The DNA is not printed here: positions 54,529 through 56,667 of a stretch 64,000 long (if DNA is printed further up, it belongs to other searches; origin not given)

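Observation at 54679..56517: Stator-like 4-TM protein with a 350-aa coiled-coil tail embedded in the EPS operon (ZorA-like architecture but no ZorB)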

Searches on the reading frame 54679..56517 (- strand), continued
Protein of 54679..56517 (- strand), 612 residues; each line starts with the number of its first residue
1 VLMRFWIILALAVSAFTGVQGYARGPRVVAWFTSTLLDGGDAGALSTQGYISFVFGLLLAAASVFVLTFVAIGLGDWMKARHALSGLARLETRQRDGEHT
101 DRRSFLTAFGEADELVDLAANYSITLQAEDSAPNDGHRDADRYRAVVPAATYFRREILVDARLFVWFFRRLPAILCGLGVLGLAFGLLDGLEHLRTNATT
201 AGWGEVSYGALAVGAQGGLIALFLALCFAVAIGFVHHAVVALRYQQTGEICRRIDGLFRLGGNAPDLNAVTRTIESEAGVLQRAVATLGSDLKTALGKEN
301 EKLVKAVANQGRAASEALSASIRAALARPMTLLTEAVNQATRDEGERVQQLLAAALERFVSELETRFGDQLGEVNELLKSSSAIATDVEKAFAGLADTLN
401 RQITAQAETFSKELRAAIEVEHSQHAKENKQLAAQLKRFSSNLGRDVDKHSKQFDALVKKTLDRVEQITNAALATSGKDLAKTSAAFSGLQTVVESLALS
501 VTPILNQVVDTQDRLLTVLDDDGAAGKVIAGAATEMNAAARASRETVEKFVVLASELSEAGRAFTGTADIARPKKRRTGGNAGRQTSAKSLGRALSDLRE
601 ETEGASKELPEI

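Call 64: search_protein_families(library=ncbifam, proteins=[L018:5105-6499:+, L018:6474-7877:-, L018:7811-9031:-, L018:9161-10741:+, L018:10738-11856:-, L018:11841-14021:-, L016:1-894:-, L016:876-2210:-, L017:47-562:-, L017:10260-12413:-], max_evalue=0.00001)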
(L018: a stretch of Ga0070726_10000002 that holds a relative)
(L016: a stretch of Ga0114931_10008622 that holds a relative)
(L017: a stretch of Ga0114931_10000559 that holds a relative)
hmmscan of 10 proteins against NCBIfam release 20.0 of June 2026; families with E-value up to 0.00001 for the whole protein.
L018:5105-6499:+ (464 aa): 2 families
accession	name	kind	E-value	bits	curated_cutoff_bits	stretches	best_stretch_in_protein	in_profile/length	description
TIGR03097.1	PEP_O_lig_1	hypoth_equivalog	4.2e-122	407.9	188.1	1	14-415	1-401/408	putative O-glycosylation ligase, exosortase A system-associated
TIGR00947.1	2A73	equivalog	2.2e-11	43.4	366.4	1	176-397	166-398/425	IctB family putative bicarbonate transporter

L018:6474-7877:- (467 aa): 1 family
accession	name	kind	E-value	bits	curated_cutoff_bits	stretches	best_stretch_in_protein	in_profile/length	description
TIGR04063.1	stp3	hypoth_equivalog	4e-08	32.6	442.05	1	152-424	72-356/397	TIGR04063 family PEP-CTERM/XrtA system glycosyltransferase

L018:7811-9031:- (406 aa): 31 families (the best 25 are shown)
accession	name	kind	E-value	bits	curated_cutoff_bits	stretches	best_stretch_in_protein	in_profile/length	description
NF047684.1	TeichurnBiosyTuaC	equivalog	9.9e-45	153.1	550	1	19-373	2-354/391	teichuronic acid biosynthesis protein TuaC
TIGR03999.1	thiol_BshA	equivalog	1.8e-34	119.3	273.7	1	122-375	79-340/375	N-acetyl-alpha-D-glucosaminyl L-malate synthase BshA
TIGR04063.1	stp3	hypoth_equivalog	4.3e-27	95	442.05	1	170-387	145-374/397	TIGR04063 family PEP-CTERM/XrtA system glycosyltransferase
TIGR03449.1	mycothiol_MshA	equivalog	2.8e-26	92.4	462.5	1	178-403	160-403/406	D-inositol-3-phosphate glycosyltransferase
TIGR03088.1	stp2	hypoth_equivalog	2.5e-23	82.7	409.05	1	185-394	139-364/374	TIGR03088 family PEP-CTERM/XrtA system glycosyltransferase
NF041876.1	EPS_EpsE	equivalog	3.2e-23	82.6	400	1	188-374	167-362/389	exopolysaccharide biosynthesis GT4 family glycosyltransferase EpsE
TIGR04047.1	MSMEG_0565_glyc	hypoth_equivalog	1.3e-21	77.2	259.85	1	178-399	134-370/373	MSMEG_0565 family glycosyltransferase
TIGR02149.1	glgA_Coryne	subfamily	1.5e-21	76.9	302.4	1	179-372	141-354/391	glycogen synthase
NF050063.1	ProtGlycPglJ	equivalog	2e-21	76.6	500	1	182-377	144-336/363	N-acetylgalactosamine-N,N'-diacetylbacillosaminyl-diphospho-undecaprenol 4-alpha-N-acetylgalactosaminyltransferase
NF038229.1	Glyco4_Geo_Pelo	equivalog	4.2e-21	75.3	400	1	128-371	56-299/338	GPMC system family 4 glycosyltransferase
NF041010.1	glycosy_Agl16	equivalog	1.6e-19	70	575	1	162-371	113-316/352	glycosylation protein Agl16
NF053787.1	GlcN_PG_synth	equivalog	4.4e-19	68.6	480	1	173-403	134-359/361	N-acetylglucosaminyl phosphatidylglycerol synthase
NF046085.1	XrtY_assoc_Gly1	equivalog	5.7e-17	61.6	400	1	145-384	117-360/387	XrtY-associated glycosyltransferase XYAG1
TIGR04005.1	wcaL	equivalog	7e-16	58.1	537.6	1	122-368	113-365/406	colanic acid biosynthesis glycosyltransferase WcaL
TIGR04157.1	glyco_rSAM_CFB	subfamily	2e-15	56.7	400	1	182-346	169-339/406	TIGR04157 family glycosyltransferase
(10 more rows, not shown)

L018:9161-10741:+ (526 aa): 0 families

L018:10738-11856:- (372 aa): 23 families
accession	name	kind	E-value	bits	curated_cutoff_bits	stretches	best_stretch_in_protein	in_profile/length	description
TIGR03088.1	stp2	hypoth_equivalog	3.4e-39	135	409.05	1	10-371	1-370/374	TIGR03088 family PEP-CTERM/XrtA system glycosyltransferase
TIGR03999.1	thiol_BshA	equivalog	1.7e-23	83.2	273.7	1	140-371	139-370/375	N-acetyl-alpha-D-glucosaminyl L-malate synthase BshA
NF050063.1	ProtGlycPglJ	equivalog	4.7e-17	62.2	500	1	200-354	194-347/363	N-acetylgalactosamine-N,N'-diacetylbacillosaminyl-diphospho-undecaprenol 4-alpha-N-acetylgalactosaminyltransferase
NF041876.1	EPS_EpsE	equivalog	1e-16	61.2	400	1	151-362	168-384/389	exopolysaccharide biosynthesis GT4 family glycosyltransferase EpsE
TIGR04063.1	stp3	hypoth_equivalog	2.8e-16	59.4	442.05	1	165-371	176-392/397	TIGR04063 family PEP-CTERM/XrtA system glycosyltransferase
NF038298.1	EPS_HpsO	equivalog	2.7e-14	52.7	575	1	181-363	181-376/388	hormogonium polysaccharide biosynthesis glycosyltransferase HpsO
NF038229.1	Glyco4_Geo_Pelo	equivalog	1.2e-12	47.5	400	1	141-371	105-333/338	GPMC system family 4 glycosyltransferase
NF047684.1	TeichurnBiosyTuaC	equivalog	2.1e-11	43.4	550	1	206-361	225-376/391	teichuronic acid biosynthesis protein TuaC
NF038011.1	PelF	equivalog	1.1e-10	41.1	100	1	245-371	356-489/489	GT4 family glycosyltransferase PelF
NF038255.1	exopoly_VpsD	equivalog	2.5e-09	36.5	300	1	161-371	169-376/381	VpsD family glycosyltransferase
NF050056.1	ProtGlycPglH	equivalog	4.3e-09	35.9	600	1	206-353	185-333/354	GalNAc-alpha-(1->4)-GalNAc-alpha-(1->3)-diNAcBac-PP-undecaprenol alpha-1,4-N-acetyl-D-galactosaminyltransferase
NF046085.1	XrtY_assoc_Gly1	equivalog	5.4e-09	35.4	400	1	211-371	220-381/387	XrtY-associated glycosyltransferase XYAG1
NF038295.1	EPS_HpsP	equivalog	1.4e-08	34.1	550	1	210-359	217-372/388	hormogonium polysaccharide biosynthesis glycosyltransferase HpsP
NF007396.0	PRK09922.1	equivalog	1.8e-08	33.7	385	1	202-304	187-290/361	lipopolysaccharide 1,6-galactosyltransferase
TIGR02149.1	glgA_Coryne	subfamily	2.3e-08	33.6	302.4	1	136-359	135-375/391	glycogen synthase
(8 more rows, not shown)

L018:11841-14021:- (726 aa): 16 families
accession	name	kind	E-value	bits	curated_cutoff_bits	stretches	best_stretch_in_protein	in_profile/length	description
TIGR04380.1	myo_inos_iolG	equivalog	3.6e-23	82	355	1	17-169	2-155/330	inositol 2-dehydrogenase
TIGR03466.1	HpnA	hypoth_equivalog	7.4e-22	77.6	367.65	1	393-562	5-173/327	hopanoid-associated sugar epimerase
NF040723.1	UDP-GlcNAcDh_Arch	equivalog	1.5e-20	73.9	450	1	18-165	2-147/302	UDP-N-acetylglucosamine 3-dehydrogenase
NF042423.1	oxyalk_red_Shew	equivalog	2.2e-15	56.6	580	1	391-562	11-177/331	2-alkyl-3-oxoalkanoate reductase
NF052679.1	InsChiInosDhIolG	equivalog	3e-13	49.5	540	1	18-159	4-148/343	bifunctional inositol 2-dehydrogenase/D-chiro-inositol 1-dehydrogenase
TIGR01777.1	yfcH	hypoth_equivalog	4.2e-13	49.5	207.35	1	391-661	1-266/292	TIGR01777 family oxidoreductase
NF052479.1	LevoglcsnDh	equivalog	2.8e-12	46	650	1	17-163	4-158/386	levoglucosan dehydrogenase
NF042422.1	oxyalk_red_OleD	equivalog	3.5e-12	46.3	580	1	391-565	3-174/329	2-alkyl-3-oxoalkanoate reductase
NF050030.1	thlkprotThyD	equivalog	4.5e-11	42.5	400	1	390-618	2-232/305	thylakoid membrane protein ThyD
TIGR01179.1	galE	equivalog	2.6e-10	39.7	262.3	1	393-555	4-172/332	UDP-glucose 4-epimerase GalE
TIGR01746.1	Thioester-redct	subfamily_domain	2.8e-10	40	213.35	0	481-562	117-198/371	thioester reductase domain-containing protein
TIGR04180.1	EDH_00030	hypoth_equivalog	1.4e-09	37.5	475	1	394-556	4-172/297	NAD-dependent 4,6-dehydratase LegB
NF052578.1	StrlDmthSdmBMthl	equivalog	4e-09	36.7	600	1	394-563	6-173/328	sterol demethylase protein SdmB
NF008607.0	PRK11579.1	subfamily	2.7e-08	33.2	330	1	16-195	4-186/346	oxidoreductase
NF041392.1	XylDh_Gfo6_Halo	equivalog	2.7e-07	29.7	350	1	12-172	12-176/350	D-xylose 1-dehydrogenase Gfo6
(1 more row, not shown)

L016:1-894:- (298 aa): 11 families
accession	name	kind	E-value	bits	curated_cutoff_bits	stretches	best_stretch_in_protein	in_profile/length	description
NF047684.1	TeichurnBiosyTuaC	equivalog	9.5e-27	93.9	550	1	11-274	1-266/391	teichuronic acid biosynthesis protein TuaC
TIGR04063.1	stp3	hypoth_equivalog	6.5e-20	71.4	442.05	1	123-298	95-287/397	TIGR04063 family PEP-CTERM/XrtA system glycosyltransferase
TIGR03999.1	thiol_BshA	equivalog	4e-17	62.2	273.7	1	98-289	65-263/375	N-acetyl-alpha-D-glucosaminyl L-malate synthase BshA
TIGR03449.1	mycothiol_MshA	equivalog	1e-14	54.3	462.5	1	114-298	96-301/406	D-inositol-3-phosphate glycosyltransferase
TIGR02149.1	glgA_Coryne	subfamily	1.7e-08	34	302.4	1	122-256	85-232/391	glycogen synthase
NF050063.1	ProtGlycPglJ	equivalog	5.4e-08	32.4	500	1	166-288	135-255/363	N-acetylgalactosamine-N,N'-diacetylbacillosaminyl-diphospho-undecaprenol 4-alpha-N-acetylgalactosaminyltransferase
NF007640.0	PRK10307.1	subfamily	1.3e-07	30.9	276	1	176-297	172-299/411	WcaI family glycosyltransferase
TIGR03088.1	stp2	hypoth_equivalog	2e-07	30.4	409.05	1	180-289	141-263/374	TIGR03088 family PEP-CTERM/XrtA system glycosyltransferase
NF041010.1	glycosy_Agl16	equivalog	2.1e-07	30.1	575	1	174-289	132-242/352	glycosylation protein Agl16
NF038298.1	EPS_HpsO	equivalog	1.7e-06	27.1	575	1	175-295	146-270/388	hormogonium polysaccharide biosynthesis glycosyltransferase HpsO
NF007396.0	PRK09922.1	equivalog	2.1e-06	26.9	385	1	174-288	134-245/361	lipopolysaccharide 1,6-galactosyltransferase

L016:876-2210:- (444 aa): 23 families
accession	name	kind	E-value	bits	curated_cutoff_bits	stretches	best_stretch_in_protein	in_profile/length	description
TIGR03088.1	stp2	hypoth_equivalog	2.7e-49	168.2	409.05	1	74-435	2-370/374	TIGR03088 family PEP-CTERM/XrtA system glycosyltransferase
TIGR03999.1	thiol_BshA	equivalog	4.5e-32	111.4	273.7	1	203-434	139-369/375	N-acetyl-alpha-D-glucosaminyl L-malate synthase BshA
NF041876.1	EPS_EpsE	equivalog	9.4e-20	71.2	400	1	211-423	165-381/389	exopolysaccharide biosynthesis GT4 family glycosyltransferase EpsE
TIGR04063.1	stp3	hypoth_equivalog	4.2e-19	68.7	442.05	1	229-434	177-391/397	TIGR04063 family PEP-CTERM/XrtA system glycosyltransferase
NF038229.1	Glyco4_Geo_Pelo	equivalog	9.3e-15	54.5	400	1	196-434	98-332/338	GPMC system family 4 glycosyltransferase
TIGR04047.1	MSMEG_0565_glyc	hypoth_equivalog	6.8e-14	51.7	259.85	1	202-410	133-348/373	MSMEG_0565 family glycosyltransferase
NF038298.1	EPS_HpsO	equivalog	2.9e-13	49.4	575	1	206-423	144-372/388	hormogonium polysaccharide biosynthesis glycosyltransferase HpsO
TIGR03449.1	mycothiol_MshA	equivalog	8.2e-13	48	462.5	1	156-418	105-384/406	D-inositol-3-phosphate glycosyltransferase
NF012028.0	PRK15484.1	subfamily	4.2e-12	45.8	618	1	209-432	140-372/380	lipopolysaccharide N-acetylglucosaminyltransferase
NF047684.1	TeichurnBiosyTuaC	equivalog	6.2e-12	45.1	550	1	226-423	179-374/391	teichuronic acid biosynthesis protein TuaC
NF038011.1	PelF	equivalog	5.2e-11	42.3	100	1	231-434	279-488/489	GT4 family glycosyltransferase PelF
NF046085.1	XrtY_assoc_Gly1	equivalog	1.3e-10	40.7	400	1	276-434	221-380/387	XrtY-associated glycosyltransferase XYAG1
NF053787.1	GlcN_PG_synth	equivalog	1.3e-10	40.7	480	1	194-428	130-349/361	N-acetylglucosaminyl phosphatidylglycerol synthase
NF050063.1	ProtGlycPglJ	equivalog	1.5e-10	40.8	500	1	267-420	197-349/363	N-acetylgalactosamine-N,N'-diacetylbacillosaminyl-diphospho-undecaprenol 4-alpha-N-acetylgalactosaminyltransferase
NF041010.1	glycosy_Agl16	equivalog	6.4e-10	38.4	575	1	200-418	125-332/352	glycosylation protein Agl16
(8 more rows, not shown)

L017:47-562:- (171 aa): 1 family
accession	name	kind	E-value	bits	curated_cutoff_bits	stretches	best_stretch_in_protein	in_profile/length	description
TIGR03088.1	stp2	hypoth_equivalog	1.2e-12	47.6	409.05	1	16-166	3-147/374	TIGR03088 family PEP-CTERM/XrtA system glycosyltransferase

L017:10260-12413:- (717 aa): 5 families
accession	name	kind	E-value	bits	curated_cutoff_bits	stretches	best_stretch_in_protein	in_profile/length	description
TIGR00921.1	2A067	subfamily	6.1e-43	146.9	351.9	2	345-709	1-348/733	hydrophobe/amphiphile efflux-3 (HAE3) family transporter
TIGR00833.1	actII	subfamily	8.6e-33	113.6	874.7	2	91-443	98-456/910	MMPL family RND transporter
TIGR03480.1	HpnN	hypoth_equivalog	1.3e-26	92.9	751.85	2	552-710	269-426/862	hopanoid biosynthesis associated RND transporter like protein HpnN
NF052374.1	HopndTporHpnN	equivalog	1.4e-10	39.9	1100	0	258-351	362-455/858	hopanoid transporter HpnN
NF045600.2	BstA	equivalog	2.3e-09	35.7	1400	1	100-331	212-448/903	sterol transporter cytoplasmic membrane protein BstA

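Call 65: search_protein_families(library=pfam, proteins=[L011:6707-8896:+, L010:7007-9004:+, P0149, P0160, P0127, P0130, P0135, P0143, L018:9161-10741:+, L020:9122-10609:+], max_evalue=0.01)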
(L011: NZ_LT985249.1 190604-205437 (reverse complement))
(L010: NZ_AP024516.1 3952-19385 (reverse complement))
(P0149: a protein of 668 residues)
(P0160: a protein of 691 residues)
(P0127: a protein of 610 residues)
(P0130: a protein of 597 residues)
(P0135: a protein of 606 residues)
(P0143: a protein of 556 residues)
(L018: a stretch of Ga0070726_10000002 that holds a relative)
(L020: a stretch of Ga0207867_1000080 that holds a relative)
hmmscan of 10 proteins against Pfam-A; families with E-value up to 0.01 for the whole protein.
L011:6707-8896:+ (729 aa): 2 families
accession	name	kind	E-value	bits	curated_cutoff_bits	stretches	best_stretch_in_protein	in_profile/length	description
PF01442.23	Apolipoprotein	-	0.0013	18.9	90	0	373-557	14-188/190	Apolipoprotein A1/A4/E domain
PF25034.1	Spectrin_SYNE1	-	0.01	16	35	1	551-669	36-157/188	Nesprin-1, spectrin repeats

L010:7007-9004:+ (665 aa): 5 families
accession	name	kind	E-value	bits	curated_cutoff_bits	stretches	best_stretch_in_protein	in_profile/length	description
PF04513.17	Baculo_PEP_C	-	0.00019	21.9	38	0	283-376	42-130/140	Baculovirus polyhedron envelope protein, PEP, C terminus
PF05960.17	DUF885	-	0.003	17.7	32.4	1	229-488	13-253/532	Bacterial protein of unknown function (DUF885)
PF01442.23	Apolipoprotein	-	0.0036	17.5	90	0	527-631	79-179/190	Apolipoprotein A1/A4/E domain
PF18476.7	PIN_8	-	0.0044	17.4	26.1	0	334-457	39-159/227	PIN like domain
PF03568.22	Peptidase_C50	-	0.0062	16.2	27.8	1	314-435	79-203/395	Peptidase family C50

P0149 (668 aa): 4 families
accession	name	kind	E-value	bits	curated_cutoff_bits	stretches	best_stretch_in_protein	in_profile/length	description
PF01442.23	Apolipoprotein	-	0.00045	20.4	90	0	396-559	19-178/190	Apolipoprotein A1/A4/E domain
PF01618.21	MotA_ExbB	-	0.00087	19.5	22.9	1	143-215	57-125/127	MotA/TolQ/ExbB proton channel family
PF04513.17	Baculo_PEP_C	-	0.0019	18.7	38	0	284-370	40-121/140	Baculovirus polyhedron envelope protein, PEP, C terminus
PF07889.17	DUF1664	-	0.0097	16.4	34.6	0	417-494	37-109/124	Protein of unknown function (DUF1664)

P0160 (691 aa): 1 family
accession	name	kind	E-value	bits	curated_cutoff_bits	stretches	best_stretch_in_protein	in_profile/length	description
PF01442.23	Apolipoprotein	-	1.2e-07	32.1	90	2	286-469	4-180/190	Apolipoprotein A1/A4/E domain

P0127 (610 aa): 2 families
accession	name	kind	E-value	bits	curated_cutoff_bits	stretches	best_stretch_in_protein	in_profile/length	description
PF01442.23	Apolipoprotein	-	6.4e-05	23.2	90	1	262-362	77-176/190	Apolipoprotein A1/A4/E domain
PF00300.27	His_Phos_1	-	0.0091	16.1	21.7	0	292-346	17-72/194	Histidine phosphatase superfamily (branch 1)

P0130 (597 aa): 1 family
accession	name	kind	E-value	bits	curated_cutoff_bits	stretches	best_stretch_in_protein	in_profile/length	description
PF21961.1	AppA_4HB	-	0.0092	16.9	27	0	351-385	21-55/81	AppA, four helix bundle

P0135 (606 aa): 1 family
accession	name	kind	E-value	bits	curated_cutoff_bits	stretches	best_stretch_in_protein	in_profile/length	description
PF01442.23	Apolipoprotein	-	0.00062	19.9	90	1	384-549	26-179/190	Apolipoprotein A1/A4/E domain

P0143 (556 aa): 2 families
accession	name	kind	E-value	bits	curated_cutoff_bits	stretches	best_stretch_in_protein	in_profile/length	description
PF04513.17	Baculo_PEP_C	-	0.0019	18.7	38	0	371-425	31-85/140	Baculovirus polyhedron envelope protein, PEP, C terminus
PF11887.13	Mce4_CUP1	-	0.0044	17.1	32.6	1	376-527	41-197/222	Cholesterol uptake porter CUP1 of Mce4, putative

L018:9161-10741:+ (526 aa): 0 families

L020:9122-10609:+ (495 aa): 0 families

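Call 73: fold_search(model_id=the predicted structure, library=pdb)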
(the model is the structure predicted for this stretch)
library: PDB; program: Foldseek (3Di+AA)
matches with E <= 10: 68; with E <= 0.001: 4
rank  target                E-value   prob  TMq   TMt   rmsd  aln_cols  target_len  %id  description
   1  8qyk_A                5.1e-06  1.00  0.25  0.54  23.2       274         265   19  Zorya anti-bacteriophage defense system ZorAB, ZorA delta_359-592, ZorA tail middle deletion. (released 2024-11-06)
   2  8qyh_A                9.2e-06  1.00  0.25  0.53  24.6       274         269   19  Zorya anti-bacteriophage defense system ZorAB ZorA E86A_E89A, Calcium binding site mutation (released 2024-11-06)
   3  8qyd_A                9.2e-06  1.00  0.25  0.51  31.1       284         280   19  Zorya anti-bacteriophage defense system ZorAB (released 2024-11-06)
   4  8qyy_A                2.8e-05  1.00  0.25  0.58  11.0       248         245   19  Zorya anti-bacteriophage defense system ZorAB, ZorA delta_435-729, ZorA tail tip deletion. (released 2024-11-06)
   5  8vvn_D                5.1e-03  1.00  0.22  0.55   7.4       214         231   17  Cryo-EM structure of a type I ZorAB complex from Shewanella sp. strain ANA-3 (released 2025-02-05)
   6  8vvn_C                8.3e-03  1.00  0.24  0.55   5.6       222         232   19  Cryo-EM structure of a type I ZorAB complex from Shewanella sp. strain ANA-3 (released 2025-02-05)
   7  5sv0_I                2.0e-01  0.95  0.20  0.43   9.8       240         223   15  Structure of the ExbB/ExbD complex from E. coli at pH 7.0 (released 2016-09-28)
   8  5sv1_J                2.5e-01  0.96  0.21  0.45   9.4       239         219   18  Structure of the ExbB/ExbD complex from E. coli at pH 4.5 (released 2016-09-28)
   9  5sv0_C                2.7e-01  0.94  0.20  0.45   9.7       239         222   15  Structure of the ExbB/ExbD complex from E. coli at pH 7.0 (released 2016-09-28)
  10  5sv0_B                3.2e-01  0.95  0.21  0.46   9.1       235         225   16  Structure of the ExbB/ExbD complex from E. coli at pH 7.0 (released 2016-09-28)
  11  5sv0_F                4.2e-01  0.82  0.19  0.39  10.6       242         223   14  Structure of the ExbB/ExbD complex from E. coli at pH 7.0 (released 2016-09-28)
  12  9ddo_B                4.4e-01  0.93  0.22  0.48   9.4       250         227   13  E. coli TonB-ExbBD TonB bound to ExbB chain C (released 2025-07-09)
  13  5sv0_A                4.9e-01  0.97  0.22  0.47   9.3       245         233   17  Structure of the ExbB/ExbD complex from E. coli at pH 7.0 (released 2016-09-28)
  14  5sv0_D                5.1e-01  0.97  0.22  0.52   9.3       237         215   14  Structure of the ExbB/ExbD complex from E. coli at pH 7.0 (released 2016-09-28)
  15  5sv1_F                5.1e-01  0.89  0.21  0.45   9.6       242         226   16  Structure of the ExbB/ExbD complex from E. coli at pH 4.5 (released 2016-09-28)
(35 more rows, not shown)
